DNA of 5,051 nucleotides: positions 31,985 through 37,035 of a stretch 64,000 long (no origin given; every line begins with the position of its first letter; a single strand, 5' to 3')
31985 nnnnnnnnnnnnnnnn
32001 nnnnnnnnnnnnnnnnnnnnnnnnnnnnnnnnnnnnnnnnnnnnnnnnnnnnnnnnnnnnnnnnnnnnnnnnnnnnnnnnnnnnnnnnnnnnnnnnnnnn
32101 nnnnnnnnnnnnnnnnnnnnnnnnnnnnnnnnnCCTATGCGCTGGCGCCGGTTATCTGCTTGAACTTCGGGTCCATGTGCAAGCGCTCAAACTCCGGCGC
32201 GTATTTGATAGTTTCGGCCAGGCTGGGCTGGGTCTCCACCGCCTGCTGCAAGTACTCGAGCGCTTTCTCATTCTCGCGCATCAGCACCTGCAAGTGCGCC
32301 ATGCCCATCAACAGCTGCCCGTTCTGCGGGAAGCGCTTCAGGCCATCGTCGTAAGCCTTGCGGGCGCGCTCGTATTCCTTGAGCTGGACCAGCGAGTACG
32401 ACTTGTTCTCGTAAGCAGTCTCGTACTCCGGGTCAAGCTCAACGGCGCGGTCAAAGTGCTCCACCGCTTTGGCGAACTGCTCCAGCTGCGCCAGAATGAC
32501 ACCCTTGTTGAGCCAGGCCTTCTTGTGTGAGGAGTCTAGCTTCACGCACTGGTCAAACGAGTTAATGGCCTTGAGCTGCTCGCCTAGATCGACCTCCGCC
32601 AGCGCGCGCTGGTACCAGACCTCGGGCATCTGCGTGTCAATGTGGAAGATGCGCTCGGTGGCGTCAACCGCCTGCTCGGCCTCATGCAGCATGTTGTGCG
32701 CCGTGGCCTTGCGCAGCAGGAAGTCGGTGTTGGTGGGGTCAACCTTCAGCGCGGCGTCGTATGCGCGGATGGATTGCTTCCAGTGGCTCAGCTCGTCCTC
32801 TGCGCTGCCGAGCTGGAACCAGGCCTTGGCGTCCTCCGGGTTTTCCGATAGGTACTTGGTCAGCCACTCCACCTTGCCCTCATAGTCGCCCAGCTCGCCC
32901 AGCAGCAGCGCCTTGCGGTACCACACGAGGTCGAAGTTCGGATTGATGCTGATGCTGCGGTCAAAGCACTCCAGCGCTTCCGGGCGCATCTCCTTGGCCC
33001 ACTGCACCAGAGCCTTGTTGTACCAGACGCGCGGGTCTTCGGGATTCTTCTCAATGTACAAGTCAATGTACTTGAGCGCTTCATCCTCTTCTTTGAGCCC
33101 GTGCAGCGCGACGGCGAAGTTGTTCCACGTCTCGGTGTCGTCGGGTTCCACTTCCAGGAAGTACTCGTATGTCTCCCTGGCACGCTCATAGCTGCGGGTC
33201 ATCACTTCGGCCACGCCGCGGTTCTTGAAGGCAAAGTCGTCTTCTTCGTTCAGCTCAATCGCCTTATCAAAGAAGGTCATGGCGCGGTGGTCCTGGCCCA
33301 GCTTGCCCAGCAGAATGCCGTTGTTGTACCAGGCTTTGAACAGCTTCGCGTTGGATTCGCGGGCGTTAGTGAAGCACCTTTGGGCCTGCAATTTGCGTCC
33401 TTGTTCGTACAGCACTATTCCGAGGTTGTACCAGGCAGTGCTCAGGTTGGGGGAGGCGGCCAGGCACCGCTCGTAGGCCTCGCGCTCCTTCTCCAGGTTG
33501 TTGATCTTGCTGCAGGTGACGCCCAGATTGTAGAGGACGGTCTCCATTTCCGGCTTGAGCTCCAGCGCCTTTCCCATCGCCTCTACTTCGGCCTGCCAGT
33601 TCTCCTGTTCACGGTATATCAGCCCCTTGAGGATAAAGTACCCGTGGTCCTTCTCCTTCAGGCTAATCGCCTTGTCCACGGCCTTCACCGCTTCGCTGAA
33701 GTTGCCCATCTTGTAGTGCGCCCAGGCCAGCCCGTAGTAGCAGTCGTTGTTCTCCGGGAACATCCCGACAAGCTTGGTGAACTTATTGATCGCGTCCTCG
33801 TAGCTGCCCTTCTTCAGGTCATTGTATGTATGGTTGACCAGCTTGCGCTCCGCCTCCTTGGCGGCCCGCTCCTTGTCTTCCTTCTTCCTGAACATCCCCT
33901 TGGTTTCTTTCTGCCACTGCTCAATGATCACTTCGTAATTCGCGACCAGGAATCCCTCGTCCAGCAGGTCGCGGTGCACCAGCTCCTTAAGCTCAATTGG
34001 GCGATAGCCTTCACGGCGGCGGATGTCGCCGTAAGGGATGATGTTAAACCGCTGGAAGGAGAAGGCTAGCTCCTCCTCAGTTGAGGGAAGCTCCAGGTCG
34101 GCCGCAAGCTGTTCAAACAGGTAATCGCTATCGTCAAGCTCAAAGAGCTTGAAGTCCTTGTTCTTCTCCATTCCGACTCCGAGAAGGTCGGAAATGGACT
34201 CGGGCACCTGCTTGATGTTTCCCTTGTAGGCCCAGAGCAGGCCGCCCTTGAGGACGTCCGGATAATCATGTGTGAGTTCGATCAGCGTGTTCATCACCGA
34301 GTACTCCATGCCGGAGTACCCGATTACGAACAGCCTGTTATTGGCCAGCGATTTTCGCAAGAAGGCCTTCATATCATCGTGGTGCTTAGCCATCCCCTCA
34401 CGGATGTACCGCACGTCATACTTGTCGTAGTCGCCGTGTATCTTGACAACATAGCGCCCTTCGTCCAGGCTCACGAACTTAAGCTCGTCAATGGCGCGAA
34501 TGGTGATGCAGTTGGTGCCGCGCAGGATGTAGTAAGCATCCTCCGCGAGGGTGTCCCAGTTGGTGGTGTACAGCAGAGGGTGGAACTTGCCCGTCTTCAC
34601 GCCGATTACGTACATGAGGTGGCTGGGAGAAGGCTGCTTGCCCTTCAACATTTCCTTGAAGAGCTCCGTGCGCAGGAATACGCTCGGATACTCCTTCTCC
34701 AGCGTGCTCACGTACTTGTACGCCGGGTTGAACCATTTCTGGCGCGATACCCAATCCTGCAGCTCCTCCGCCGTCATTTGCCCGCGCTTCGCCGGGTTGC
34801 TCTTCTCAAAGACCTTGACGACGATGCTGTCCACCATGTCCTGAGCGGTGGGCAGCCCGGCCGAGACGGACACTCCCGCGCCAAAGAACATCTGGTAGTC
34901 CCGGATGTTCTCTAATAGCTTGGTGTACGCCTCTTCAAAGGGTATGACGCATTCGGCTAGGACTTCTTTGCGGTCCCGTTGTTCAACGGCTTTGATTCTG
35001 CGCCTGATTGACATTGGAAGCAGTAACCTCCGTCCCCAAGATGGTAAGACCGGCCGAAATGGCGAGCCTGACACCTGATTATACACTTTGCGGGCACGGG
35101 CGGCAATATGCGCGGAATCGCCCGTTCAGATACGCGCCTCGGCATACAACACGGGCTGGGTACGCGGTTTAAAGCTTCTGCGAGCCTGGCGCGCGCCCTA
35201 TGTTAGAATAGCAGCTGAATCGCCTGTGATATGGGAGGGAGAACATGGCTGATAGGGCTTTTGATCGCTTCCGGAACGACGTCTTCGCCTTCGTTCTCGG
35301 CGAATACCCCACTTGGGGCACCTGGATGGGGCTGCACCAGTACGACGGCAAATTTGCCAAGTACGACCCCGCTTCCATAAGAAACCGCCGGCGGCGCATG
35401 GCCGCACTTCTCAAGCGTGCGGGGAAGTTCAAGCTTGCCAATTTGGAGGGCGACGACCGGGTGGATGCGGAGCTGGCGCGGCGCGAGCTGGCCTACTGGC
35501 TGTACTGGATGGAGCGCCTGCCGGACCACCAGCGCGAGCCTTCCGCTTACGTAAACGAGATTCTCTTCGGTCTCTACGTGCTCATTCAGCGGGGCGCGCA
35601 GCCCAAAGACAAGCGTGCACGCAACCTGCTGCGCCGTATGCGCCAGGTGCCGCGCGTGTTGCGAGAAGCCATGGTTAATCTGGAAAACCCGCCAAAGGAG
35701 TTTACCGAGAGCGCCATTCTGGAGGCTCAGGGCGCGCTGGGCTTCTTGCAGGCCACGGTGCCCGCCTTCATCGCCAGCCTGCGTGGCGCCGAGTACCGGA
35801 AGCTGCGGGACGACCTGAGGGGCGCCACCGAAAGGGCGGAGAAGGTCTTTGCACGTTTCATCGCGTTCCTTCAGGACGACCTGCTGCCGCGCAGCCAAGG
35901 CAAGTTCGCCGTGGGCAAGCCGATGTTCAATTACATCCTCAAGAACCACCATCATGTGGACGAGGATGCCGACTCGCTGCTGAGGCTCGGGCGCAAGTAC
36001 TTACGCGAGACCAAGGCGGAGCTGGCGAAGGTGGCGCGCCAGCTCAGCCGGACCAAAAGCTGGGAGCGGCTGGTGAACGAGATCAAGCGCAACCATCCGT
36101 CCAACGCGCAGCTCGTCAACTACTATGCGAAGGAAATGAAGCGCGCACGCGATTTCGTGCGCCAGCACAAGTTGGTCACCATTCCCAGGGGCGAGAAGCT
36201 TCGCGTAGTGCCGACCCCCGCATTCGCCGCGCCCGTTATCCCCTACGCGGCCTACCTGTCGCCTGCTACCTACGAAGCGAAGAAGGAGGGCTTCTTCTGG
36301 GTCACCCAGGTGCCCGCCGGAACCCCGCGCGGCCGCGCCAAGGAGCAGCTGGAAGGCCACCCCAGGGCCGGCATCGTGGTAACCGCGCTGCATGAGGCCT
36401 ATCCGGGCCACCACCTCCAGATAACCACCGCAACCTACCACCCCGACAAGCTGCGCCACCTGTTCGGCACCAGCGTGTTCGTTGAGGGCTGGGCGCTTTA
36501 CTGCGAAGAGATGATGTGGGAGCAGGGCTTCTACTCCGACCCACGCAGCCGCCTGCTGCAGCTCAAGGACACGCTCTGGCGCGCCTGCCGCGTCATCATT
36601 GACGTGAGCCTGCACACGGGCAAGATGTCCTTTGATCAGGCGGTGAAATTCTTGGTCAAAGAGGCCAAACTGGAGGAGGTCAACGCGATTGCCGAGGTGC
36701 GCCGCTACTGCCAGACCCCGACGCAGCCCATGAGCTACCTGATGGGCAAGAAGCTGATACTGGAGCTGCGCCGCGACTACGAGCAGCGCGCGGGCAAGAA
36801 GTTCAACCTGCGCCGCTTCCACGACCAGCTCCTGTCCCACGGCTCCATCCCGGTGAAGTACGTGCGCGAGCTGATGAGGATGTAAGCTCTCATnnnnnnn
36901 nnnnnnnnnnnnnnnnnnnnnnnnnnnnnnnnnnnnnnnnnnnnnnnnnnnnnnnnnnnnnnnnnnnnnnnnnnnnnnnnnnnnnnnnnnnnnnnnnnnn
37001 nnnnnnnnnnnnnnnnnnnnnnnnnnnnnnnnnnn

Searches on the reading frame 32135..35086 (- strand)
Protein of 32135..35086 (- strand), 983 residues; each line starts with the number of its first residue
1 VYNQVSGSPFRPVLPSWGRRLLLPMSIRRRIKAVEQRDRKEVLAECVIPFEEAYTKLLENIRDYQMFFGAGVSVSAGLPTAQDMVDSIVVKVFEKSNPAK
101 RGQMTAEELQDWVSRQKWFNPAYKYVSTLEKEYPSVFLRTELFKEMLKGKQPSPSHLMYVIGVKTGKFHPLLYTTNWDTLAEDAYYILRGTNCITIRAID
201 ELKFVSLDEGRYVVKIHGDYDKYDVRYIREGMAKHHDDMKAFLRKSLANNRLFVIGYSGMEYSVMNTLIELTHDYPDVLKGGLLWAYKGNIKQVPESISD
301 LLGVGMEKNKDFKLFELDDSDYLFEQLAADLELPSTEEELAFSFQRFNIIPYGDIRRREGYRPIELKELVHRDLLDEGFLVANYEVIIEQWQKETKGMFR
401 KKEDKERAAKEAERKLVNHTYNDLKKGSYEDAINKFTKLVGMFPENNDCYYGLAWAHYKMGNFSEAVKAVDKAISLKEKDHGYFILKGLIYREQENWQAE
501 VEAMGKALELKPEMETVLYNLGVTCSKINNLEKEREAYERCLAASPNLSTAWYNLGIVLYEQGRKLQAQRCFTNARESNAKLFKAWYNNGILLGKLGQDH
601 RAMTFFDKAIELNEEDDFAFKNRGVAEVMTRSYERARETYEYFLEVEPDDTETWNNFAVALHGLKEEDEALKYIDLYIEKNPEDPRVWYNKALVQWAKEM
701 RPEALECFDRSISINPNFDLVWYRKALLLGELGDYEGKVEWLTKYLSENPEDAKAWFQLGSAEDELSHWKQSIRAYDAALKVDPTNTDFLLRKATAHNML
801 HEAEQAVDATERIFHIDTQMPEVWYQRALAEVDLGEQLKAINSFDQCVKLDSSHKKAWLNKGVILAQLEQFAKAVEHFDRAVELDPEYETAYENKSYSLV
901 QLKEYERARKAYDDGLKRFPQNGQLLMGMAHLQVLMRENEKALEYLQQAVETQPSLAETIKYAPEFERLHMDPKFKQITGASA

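Call 20: search_protein_families(library=pfam, proteins=[window:32135-35086:-], max_evalue=0.001)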
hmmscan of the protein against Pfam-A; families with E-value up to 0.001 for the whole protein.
window:32135-35086:- (983 aa): 33 families (the best 25 are shown)
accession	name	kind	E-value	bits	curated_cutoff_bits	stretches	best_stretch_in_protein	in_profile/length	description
PF07719.23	TPR_2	-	1.2e-61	200.2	27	3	856-888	2-34/34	Tetratricopeptide repeat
PF00515.34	TPR_1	-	1.7e-61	202.1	27.8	4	856-888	2-34/34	Tetratricopeptide repeat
PF13181.12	TPR_8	-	1.4e-54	178.1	25.7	2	856-887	2-33/34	Tetratricopeptide repeat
PF13432.12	TPR_16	-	7e-50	167.5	32.7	3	825-887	1-63/65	Tetratricopeptide repeat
PF13431.12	TPR_17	-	5.2e-45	148.4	24.4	2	537-569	1-33/34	Tetratricopeptide repeat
PF13428.12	TPR_14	-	1.5e-40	133.9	23.5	0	856-894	2-40/44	Tetratricopeptide repeat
PF14559.12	TPR_19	-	3.1e-40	136.8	25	3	424-480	2-58/68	Tetratricopeptide repeat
PF13414.12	TPR_11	-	4.6e-36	122.7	26.8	1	864-894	3-33/42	TPR repeat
PF13371.12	TPR_9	-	1.3e-35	121.7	35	2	631-687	9-65/73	Tetratricopeptide repeat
PF13424.12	TPR_12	-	3.7e-24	85.1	30.1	2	549-615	3-70/77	Tetratricopeptide repeat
PF23914.1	TPR_CcmH_CycH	-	2.4e-22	79.9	42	2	744-848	41-148/158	Cytochrome c-type biogenesis protein H TPR domain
PF13174.12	TPR_6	-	5.1e-18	64.9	26.3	0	448-469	1-22/33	Tetratricopeptide repeat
PF12895.13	ANAPC3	-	2e-16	60.5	27.2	1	426-499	2-74/82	Anaphase-promoting complex, cyclosome, subunit 3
PF14853.12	Fis1_TPR_C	-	2.4e-13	50.5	25.3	1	448-475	2-29/53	Fis1 C-terminal tetratricopeptide repeat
PF25064.1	ARM_TT21_5th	-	2.9e-11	44.1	27.8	0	425-507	13-98/117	TT21 fifth ARM repeats domain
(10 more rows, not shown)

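Call 44: search_protein_families(library=padloc, proteins=[window:32135-35086:-], max_evalue=0.01)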
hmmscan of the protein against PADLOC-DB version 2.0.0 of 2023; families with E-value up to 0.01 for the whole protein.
window:32135-35086:- (983 aa): 13 families
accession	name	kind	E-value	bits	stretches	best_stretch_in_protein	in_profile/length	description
PDLC02419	Aga_SIR2-PNTD1-PNTD2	-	6.2e-31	105.7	1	63-335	7-287/558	Class I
PDLC02420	Aga_SIR2-PNTD1-PNTD2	-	6.9e-30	102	1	63-328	20-290/1010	Class I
PDLC02401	Aga_SIR2-PNTD1-PNTD2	-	2.4e-23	80.7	1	104-337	27-262/524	Class I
PDLC02384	pAgo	-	7.2e-23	78.8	1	62-328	20-291/1030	-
PDLC02402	Aga_SIR2-PNTD1-PNTD2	-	5e-20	69.2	1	56-327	7-286/876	Class I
PDLC05061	PDC-S65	-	5.2e-12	43.8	1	62-260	31-231/592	-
PDLC01171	TPR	-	1.2e-07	29.2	2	832-955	152-285/504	TPR repeats containing protein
PDLC04781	PDC-M71B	-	6.2e-07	26.5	0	392-480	95-183/515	-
PDLC05060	PDC-S65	-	1.5e-05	22.1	1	150-259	29-138/503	-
PDLC02418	Aga_SIR2-Kinase-PNTD1-PNTD2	-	4e-05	20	1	199-325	18-142/756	Class I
PDLC00407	ThsA1|ThsA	-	7.4e-05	19.6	1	172-258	106-195/478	STALD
PDLC01101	PrimPol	-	0.0012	15.6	0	535-688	53-148/490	adaptation polymerase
PDLC04081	SIR2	-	0.0055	13.9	0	50-92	5-47/345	-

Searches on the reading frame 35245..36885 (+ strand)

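Call 20: search_protein_families(library=pfam, proteins=[window:35245-36885:+], max_evalue=0.001)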
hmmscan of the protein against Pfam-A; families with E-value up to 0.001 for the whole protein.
window:35245-36885:+ (546 aa): 1 family
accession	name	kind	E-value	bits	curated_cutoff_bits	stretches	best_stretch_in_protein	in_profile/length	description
PF05960.17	DUF885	-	2.4e-117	394.2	32.4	1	22-544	1-532/532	Bacterial protein of unknown function (DUF885)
